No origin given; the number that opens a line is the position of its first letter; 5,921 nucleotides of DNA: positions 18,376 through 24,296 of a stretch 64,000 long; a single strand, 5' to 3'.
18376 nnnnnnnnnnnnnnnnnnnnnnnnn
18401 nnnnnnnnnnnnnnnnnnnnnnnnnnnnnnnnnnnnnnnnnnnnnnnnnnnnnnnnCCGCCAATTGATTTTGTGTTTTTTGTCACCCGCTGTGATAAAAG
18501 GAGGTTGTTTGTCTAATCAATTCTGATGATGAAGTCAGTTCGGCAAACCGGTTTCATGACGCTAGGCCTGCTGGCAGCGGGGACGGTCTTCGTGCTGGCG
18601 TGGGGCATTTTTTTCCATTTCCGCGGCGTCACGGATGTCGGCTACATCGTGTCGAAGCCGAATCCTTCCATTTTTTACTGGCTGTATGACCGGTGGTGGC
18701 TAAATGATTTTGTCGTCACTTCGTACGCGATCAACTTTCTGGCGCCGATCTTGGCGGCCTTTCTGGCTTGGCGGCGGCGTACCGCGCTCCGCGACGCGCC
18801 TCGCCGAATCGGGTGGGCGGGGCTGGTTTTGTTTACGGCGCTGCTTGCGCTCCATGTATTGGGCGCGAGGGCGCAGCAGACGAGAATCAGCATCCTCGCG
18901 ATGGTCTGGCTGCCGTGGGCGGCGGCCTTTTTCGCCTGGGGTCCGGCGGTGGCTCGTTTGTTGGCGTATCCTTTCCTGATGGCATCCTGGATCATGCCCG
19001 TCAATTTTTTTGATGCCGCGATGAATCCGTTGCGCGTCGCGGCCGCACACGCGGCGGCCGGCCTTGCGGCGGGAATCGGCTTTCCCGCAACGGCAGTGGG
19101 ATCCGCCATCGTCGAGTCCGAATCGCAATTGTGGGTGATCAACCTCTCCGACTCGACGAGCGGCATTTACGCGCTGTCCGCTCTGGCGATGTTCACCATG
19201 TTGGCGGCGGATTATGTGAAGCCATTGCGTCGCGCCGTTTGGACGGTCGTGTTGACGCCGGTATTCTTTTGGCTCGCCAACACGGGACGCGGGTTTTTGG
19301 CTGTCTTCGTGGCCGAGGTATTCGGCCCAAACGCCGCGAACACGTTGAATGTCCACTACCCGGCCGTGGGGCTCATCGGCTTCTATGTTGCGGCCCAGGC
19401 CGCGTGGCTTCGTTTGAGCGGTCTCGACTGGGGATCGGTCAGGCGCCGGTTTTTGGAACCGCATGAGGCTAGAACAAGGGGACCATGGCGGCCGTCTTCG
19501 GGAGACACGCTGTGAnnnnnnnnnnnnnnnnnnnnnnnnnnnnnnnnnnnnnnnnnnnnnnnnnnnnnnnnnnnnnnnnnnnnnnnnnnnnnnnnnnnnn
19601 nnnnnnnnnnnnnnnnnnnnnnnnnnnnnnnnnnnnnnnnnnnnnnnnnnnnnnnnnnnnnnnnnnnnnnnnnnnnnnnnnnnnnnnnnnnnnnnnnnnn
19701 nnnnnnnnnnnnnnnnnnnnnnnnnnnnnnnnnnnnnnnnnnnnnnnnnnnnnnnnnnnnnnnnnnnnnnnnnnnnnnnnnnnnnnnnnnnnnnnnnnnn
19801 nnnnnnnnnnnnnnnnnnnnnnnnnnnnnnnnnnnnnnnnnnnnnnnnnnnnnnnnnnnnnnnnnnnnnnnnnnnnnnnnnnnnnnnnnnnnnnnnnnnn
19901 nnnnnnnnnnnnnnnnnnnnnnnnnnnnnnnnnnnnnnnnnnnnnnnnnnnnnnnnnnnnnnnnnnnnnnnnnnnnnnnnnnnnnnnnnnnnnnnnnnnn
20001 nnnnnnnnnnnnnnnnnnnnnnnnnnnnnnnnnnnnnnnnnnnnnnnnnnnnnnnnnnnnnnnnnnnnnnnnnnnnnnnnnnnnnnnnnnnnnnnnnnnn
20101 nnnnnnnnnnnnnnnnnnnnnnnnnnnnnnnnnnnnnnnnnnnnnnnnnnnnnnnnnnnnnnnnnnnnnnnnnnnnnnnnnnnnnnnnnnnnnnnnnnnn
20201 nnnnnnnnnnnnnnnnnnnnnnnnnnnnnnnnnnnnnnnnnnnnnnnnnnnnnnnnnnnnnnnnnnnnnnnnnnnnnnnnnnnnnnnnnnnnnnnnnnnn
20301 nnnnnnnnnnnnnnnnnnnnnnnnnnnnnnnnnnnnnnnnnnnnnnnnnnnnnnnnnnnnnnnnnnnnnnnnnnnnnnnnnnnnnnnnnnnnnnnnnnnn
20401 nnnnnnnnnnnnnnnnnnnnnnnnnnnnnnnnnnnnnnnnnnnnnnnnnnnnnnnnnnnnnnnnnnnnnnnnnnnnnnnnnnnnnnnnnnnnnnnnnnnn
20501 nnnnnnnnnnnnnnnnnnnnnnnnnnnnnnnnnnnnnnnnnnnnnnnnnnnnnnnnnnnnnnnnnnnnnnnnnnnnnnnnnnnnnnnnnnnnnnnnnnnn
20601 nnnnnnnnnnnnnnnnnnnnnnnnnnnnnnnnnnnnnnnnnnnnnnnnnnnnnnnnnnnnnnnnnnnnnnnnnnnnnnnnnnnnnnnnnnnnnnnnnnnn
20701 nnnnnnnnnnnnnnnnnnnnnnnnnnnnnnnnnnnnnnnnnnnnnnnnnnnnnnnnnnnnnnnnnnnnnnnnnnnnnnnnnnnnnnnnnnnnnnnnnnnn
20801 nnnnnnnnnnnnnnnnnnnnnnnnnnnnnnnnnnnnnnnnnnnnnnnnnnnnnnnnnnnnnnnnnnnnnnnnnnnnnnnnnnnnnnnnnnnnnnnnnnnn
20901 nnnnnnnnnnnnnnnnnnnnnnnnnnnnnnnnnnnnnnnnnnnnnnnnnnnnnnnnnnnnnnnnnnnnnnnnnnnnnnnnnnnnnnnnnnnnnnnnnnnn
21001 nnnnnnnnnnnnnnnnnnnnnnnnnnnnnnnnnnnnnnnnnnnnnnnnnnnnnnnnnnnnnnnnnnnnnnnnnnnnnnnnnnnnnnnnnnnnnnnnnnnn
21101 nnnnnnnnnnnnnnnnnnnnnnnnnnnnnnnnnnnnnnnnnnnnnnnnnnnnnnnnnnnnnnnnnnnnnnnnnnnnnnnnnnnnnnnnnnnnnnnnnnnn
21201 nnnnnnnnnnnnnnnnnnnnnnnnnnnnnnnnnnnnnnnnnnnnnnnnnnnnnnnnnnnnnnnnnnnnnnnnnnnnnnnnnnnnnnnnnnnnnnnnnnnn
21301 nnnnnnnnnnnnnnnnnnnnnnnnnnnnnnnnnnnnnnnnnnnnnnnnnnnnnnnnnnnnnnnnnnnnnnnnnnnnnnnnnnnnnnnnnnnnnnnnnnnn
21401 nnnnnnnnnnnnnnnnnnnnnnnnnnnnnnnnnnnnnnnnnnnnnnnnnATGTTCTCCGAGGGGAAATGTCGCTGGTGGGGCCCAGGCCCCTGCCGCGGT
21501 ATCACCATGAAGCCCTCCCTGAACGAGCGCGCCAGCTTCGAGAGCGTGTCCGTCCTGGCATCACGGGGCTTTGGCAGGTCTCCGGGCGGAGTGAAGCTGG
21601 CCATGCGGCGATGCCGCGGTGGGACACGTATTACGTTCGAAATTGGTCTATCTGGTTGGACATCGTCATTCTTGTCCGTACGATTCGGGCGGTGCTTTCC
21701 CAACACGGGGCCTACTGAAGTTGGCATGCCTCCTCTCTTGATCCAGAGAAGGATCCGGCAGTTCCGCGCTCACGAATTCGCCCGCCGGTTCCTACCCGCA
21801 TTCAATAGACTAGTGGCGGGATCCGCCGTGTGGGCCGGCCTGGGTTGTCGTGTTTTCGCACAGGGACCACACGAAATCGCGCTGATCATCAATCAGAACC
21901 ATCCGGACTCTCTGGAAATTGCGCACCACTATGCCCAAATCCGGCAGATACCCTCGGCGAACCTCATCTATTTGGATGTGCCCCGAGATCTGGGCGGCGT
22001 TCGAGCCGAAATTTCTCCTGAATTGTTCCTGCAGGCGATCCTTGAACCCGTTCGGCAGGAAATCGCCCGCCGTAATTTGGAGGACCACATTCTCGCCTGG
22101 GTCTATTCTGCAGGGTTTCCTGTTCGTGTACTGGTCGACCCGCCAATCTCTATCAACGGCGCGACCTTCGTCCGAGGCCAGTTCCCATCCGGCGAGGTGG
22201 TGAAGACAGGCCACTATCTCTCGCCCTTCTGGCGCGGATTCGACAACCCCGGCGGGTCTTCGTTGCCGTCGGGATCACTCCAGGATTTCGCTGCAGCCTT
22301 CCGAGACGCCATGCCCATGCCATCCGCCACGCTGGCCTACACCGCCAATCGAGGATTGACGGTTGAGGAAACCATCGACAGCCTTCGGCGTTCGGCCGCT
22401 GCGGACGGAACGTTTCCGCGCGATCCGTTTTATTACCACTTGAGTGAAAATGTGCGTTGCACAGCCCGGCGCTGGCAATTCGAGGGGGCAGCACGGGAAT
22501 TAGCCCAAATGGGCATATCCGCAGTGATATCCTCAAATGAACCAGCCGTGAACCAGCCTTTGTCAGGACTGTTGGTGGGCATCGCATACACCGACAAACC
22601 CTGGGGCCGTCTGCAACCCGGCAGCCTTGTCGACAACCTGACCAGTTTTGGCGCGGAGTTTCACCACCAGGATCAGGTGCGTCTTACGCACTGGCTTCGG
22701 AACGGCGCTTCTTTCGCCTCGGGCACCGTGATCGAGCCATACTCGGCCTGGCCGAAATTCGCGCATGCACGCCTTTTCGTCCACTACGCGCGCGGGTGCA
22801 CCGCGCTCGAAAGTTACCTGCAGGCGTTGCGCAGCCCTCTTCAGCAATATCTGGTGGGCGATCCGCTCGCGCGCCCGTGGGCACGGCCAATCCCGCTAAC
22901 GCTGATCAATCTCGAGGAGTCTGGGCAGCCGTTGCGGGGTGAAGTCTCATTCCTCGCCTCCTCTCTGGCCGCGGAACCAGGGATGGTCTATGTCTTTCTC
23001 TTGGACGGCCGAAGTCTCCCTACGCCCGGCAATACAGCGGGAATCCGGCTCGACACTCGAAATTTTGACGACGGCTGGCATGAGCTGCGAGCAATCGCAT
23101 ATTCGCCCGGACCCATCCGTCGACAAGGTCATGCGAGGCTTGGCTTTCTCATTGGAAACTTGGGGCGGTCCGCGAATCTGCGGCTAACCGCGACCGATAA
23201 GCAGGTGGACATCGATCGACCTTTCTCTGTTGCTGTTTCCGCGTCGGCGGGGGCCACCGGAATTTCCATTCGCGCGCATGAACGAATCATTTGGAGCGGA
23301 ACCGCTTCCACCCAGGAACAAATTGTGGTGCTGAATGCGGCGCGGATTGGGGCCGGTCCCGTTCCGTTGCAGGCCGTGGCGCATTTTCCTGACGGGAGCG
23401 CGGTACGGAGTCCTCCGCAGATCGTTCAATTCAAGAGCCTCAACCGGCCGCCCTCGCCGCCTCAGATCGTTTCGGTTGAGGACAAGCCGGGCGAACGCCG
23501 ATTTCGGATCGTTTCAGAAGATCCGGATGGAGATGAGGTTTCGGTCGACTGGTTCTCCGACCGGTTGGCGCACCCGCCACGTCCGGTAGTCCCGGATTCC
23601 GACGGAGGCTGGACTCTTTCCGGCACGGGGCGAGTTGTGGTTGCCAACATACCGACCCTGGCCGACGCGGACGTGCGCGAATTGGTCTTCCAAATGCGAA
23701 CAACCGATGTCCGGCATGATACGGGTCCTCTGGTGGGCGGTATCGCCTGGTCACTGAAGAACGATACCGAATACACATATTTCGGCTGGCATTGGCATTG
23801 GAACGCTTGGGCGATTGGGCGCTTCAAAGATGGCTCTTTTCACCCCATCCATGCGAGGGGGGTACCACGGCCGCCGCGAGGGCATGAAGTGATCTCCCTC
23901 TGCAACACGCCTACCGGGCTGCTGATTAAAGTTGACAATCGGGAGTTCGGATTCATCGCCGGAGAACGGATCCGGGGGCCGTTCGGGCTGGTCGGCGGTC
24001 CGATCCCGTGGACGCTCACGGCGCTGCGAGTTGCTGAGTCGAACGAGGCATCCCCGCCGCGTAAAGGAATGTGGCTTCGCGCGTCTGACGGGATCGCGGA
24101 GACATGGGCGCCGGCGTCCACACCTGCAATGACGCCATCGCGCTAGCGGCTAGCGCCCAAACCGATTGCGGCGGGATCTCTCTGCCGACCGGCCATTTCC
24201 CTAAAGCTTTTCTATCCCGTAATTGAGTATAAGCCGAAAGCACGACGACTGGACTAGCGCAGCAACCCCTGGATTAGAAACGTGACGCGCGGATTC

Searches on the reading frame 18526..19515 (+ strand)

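Call 6: search_protein_families(library=pfam, proteins=[window:18526-19515:+], max_evalue=0.001)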
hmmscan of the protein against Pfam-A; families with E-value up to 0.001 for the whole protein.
window:18526-19515:+ (329 aa): 1 family
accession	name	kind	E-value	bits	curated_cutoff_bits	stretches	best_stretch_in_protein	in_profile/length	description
PF09721.15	Exosortase_EpsH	-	1.5e-19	70.8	25.7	1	48-289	10-243/254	Transmembrane exosortase (Exosortase_EpsH)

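Call 25: search_protein_families(library=ncbifam, proteins=[window:18526-19515:+], max_evalue=0.01)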
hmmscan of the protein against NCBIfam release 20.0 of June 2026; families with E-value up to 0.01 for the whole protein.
window:18526-19515:+ (329 aa): 7 families
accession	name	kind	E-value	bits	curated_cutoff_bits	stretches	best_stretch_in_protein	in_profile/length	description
TIGR03109.2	exosort_XrtA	exception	2e-15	56.9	208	1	65-274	29-235/261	exosortase A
TIGR02602.1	8TM_EpsH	subfamily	3.5e-12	46.3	105.55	1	66-274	9-216/241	exosortase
NF035943.2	exosort_XrtV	exception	2.2e-10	40.2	313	1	77-289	43-255/270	exosortase V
NF038142.1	exosort_XrtW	exception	2.6e-10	39.2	425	1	49-264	19-231/494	exosortase W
TIGR04152.1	exosort_VPLPA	exception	1.6e-07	30.8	400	1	62-272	5-216/486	VPLPA-CTERM-specific exosortase XrtD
TIGR03113.1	exosort_XrtB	exception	4.4e-07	29.8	275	1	74-277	36-242/268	exosortase B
TIGR04178.1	exo_archaeo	signature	0.00028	21.1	23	1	211-294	7-89/97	exosortase/archaeosortase family protein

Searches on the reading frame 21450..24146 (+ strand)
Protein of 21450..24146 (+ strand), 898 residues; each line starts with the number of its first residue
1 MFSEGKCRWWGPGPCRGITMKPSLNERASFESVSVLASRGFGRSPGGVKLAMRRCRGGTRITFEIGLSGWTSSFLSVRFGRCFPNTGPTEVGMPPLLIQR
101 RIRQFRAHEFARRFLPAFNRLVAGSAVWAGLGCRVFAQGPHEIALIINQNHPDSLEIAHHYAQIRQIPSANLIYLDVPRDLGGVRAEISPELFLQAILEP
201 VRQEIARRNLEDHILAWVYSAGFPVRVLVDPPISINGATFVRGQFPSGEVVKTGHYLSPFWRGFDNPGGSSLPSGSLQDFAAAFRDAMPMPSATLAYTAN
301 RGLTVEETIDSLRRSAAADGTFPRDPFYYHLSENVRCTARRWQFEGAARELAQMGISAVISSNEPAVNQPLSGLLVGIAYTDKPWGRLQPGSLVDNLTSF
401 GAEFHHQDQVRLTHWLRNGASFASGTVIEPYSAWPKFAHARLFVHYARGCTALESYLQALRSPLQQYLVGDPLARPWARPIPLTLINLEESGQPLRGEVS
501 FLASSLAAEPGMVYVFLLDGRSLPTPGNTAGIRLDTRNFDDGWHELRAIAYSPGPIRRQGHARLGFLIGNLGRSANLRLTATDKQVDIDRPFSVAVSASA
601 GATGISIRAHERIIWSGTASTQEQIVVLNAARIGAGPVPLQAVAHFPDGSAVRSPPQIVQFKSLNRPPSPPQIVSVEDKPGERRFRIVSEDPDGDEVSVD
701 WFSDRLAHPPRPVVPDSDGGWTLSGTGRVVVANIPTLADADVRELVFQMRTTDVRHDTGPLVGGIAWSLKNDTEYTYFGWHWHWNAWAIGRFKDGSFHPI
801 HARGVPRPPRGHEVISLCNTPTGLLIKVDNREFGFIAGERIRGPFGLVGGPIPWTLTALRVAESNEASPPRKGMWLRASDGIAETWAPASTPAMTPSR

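Call 6: search_protein_families(library=pfam, proteins=[window:21450-24146:+], max_evalue=0.001)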
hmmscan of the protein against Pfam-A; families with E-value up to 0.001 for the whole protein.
window:21450-24146:+ (898 aa): 0 families

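Call 25: search_protein_families(library=ncbifam, proteins=[window:21450-24146:+], max_evalue=0.01)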
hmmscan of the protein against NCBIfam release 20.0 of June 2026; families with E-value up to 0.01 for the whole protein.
window:21450-24146:+ (898 aa): 1 family
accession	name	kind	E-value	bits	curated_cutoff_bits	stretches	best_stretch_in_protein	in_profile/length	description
TIGR03790.1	TIGR03790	subfamily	7.7e-22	78.2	67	2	142-227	2-90/316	TIGR03790 family protein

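Call 67: search_protein_families(library=pfam, proteins=[window:21450-24146:+], max_evalue=0.01)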
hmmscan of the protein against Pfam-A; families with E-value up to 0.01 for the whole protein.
window:21450-24146:+ (898 aa): 0 families
